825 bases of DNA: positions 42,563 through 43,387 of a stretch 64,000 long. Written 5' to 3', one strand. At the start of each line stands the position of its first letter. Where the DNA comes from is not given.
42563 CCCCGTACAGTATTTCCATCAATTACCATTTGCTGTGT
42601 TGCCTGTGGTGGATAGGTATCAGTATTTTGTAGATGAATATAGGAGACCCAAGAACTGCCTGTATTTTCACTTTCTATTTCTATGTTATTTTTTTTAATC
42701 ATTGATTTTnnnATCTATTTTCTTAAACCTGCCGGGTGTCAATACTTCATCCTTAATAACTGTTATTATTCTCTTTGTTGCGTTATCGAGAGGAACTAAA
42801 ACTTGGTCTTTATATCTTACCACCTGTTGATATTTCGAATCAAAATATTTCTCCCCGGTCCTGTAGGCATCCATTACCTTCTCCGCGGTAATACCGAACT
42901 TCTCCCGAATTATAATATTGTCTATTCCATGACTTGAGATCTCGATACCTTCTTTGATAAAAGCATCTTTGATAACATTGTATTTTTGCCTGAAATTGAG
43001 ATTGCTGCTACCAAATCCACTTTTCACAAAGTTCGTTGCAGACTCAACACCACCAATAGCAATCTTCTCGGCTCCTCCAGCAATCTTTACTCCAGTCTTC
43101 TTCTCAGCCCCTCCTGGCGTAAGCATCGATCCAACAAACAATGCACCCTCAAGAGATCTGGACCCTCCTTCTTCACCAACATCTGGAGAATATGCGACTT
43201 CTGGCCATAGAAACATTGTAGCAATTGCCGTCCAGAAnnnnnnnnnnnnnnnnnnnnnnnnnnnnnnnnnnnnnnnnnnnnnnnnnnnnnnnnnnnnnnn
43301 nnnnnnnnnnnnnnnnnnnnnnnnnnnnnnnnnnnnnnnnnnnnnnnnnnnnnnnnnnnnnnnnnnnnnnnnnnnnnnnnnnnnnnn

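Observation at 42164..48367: Giant RHS/YD-repeat polymorphic toxin with FG-GAP repeats and unknown C-terminal toxin, followed by candidate immunity ORFs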

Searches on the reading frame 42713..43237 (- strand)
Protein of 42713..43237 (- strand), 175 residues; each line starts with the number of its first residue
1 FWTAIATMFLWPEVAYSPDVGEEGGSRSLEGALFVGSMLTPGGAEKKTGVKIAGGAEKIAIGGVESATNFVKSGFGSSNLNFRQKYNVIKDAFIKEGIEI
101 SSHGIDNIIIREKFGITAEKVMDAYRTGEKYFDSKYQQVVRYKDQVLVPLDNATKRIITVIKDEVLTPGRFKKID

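Call 9: search_protein_families(library=pfam, proteins=[window:42713-43237:-], max_evalue=10)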
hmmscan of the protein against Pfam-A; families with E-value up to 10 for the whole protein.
seq(175 aa): 1 family
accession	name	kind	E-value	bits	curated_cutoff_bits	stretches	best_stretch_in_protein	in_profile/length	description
PF02170.28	PAZ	-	0.065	13.6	28.8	1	126-156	62-92/123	PAZ domain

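Call 10: search_solved_structures(query=window:42713-43237:-, max_evalue=10)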
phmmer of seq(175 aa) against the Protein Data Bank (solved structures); distinct sequences matched with E-value up to 10: 0.

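Call 11: find_homologous_proteins(query=window:42713-43237:-, max_evalue=0.01)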
Query seq(175 aa): 91 candidates shared short words with the query, none scored E <= 0.01.

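Call 20: search_protein_representatives(protein=window:42713-43237:-)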
Query: 175 residues. Proteins with E-value up to 0.001 (for the whole library): 31; up to 1e-10: 3; up to 1e-30: 1. The best 31 are listed.
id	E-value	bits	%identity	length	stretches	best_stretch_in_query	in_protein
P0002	9.3e-108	373.6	100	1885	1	1-175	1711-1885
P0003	6.2e-20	87.9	34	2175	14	65-103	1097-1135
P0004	1.5e-14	70.3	43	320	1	5-165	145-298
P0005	2.5e-10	56.7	32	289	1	31-175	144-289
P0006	2.4e-09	53.5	32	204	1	26-163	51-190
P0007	1.4e-07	47.7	34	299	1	64-174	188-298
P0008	5.1e-07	45.9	31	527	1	76-162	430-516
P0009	6.5e-07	45.5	28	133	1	81-161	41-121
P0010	8.9e-07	45.1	36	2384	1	70-166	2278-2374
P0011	9.6e-07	45.0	31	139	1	72-160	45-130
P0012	1.8e-06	44.1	34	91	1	89-174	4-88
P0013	1.9e-06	44.0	34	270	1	91-161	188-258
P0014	2.9e-06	43.4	35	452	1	81-161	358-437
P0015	3.8e-06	43.0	36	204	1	87-162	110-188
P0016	4.1e-06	42.9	35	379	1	90-174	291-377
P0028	1.5e-04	37.9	31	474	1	83-174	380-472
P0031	6.5e-04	35.8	28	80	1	89-160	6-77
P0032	6.8e-04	35.7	32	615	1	86-161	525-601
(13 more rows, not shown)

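Call 57: search_dna_similar(query=P0009, collection=phages, mode=protein, max_evalue=0.001, max_rows=15)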
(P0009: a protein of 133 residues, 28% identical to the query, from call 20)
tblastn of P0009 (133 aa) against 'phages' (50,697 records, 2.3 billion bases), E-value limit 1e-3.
No match.

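Call 58: search_dna_similar(query=P0012, collection=plasmids, mode=protein, max_evalue=0.001, max_rows=15)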
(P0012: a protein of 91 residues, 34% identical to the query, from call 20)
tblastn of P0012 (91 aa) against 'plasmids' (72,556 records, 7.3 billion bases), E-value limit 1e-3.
No match.

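Call 86: search_protein_families(library=pfam, proteins=[P0010, P0003, P0008, P0032, P0028, P0014], max_evalue=0.001)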
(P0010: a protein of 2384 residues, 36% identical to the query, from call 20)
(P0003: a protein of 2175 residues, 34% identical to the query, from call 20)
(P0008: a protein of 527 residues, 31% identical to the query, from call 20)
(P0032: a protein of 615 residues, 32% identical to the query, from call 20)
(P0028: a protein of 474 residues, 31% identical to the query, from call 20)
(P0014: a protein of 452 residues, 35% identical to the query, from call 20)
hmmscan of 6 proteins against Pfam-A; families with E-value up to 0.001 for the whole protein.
P0010 (2384 aa): 5 families
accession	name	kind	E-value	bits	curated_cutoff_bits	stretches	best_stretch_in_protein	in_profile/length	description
PF05593.20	RHS_repeat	-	1.7e-16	60.6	22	1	1690-1720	1-31/38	RHS Repeat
PF03534.18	SpvB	-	7.3e-16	58.6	22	1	142-317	3-185/287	Salmonella virulence plasmid 65kDa B protein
PF13517.12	FG-GAP_3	-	2.5e-13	50.9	26.9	1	523-594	1-60/61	FG-GAP-like repeat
PF20041.5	DUF6443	-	8.3e-07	29.7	27.8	1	1502-1567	13-80/137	Domain of unknown function (DUF6443)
PF01839.29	FG-GAP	-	0.00088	19.5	22.1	0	580-594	5-19/37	FG-GAP repeat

P0003 (2175 aa): 3 families
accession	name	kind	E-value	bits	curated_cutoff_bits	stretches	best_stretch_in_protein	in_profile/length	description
PF17330.7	SWC7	-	2.7e-25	88.6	25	0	1471-1527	36-88/98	SWR1 chromatin-remodelling complex, sub-unit Swc7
PF08543.17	Phos_pyr_kin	-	5.4e-05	23.1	27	0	1283-1345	128-189/246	Phosphomethylpyrimidine kinase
PF21775.3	PutA_1st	-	0.0001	22.1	27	0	1454-1467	4-17/33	PutA, RHH domain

P0008 (527 aa): 0 families

P0032 (615 aa): 0 families

P0028 (474 aa): 0 families

P0014 (452 aa): 0 families

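Call 97: find_encoding_contigs(protein=P0031, flank=3000, max_places=3)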
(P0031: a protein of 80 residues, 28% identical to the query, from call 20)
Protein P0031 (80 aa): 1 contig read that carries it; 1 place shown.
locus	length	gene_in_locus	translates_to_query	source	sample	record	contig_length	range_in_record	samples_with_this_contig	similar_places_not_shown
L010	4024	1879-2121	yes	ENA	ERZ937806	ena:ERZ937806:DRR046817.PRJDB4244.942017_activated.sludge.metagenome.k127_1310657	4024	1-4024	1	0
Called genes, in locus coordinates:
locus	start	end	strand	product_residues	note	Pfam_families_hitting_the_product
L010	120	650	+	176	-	-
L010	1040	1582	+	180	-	-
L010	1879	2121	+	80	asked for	-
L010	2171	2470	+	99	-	-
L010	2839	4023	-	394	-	?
